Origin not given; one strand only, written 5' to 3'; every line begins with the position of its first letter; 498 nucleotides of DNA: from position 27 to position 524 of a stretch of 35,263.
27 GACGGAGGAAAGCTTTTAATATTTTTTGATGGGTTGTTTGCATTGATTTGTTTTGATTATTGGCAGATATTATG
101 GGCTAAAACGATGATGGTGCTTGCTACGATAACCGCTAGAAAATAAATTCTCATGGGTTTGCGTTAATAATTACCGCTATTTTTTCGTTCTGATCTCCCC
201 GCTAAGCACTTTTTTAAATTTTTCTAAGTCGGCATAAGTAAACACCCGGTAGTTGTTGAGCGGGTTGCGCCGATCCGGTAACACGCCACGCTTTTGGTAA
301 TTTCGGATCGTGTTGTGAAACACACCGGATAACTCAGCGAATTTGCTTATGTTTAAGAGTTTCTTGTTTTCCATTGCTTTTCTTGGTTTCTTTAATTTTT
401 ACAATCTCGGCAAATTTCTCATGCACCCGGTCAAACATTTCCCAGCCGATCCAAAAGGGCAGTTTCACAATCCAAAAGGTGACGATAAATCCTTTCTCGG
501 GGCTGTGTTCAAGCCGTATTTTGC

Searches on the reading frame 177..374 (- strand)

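Call 81: search_protein_families(library=pfam, proteins=[window:177-374:-], max_evalue=0.01)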
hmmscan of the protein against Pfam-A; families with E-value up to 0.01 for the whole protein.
window:177-374:- (65 aa): 2 families
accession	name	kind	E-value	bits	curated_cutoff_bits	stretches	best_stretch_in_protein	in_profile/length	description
PF13411.12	MerR_1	-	2.8e-08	34.2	21.6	1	8-56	2-49/69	MerR HTH family regulatory protein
PF00376.29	MerR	-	1.3e-07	31.7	28.2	1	8-45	1-38/38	MerR family regulatory protein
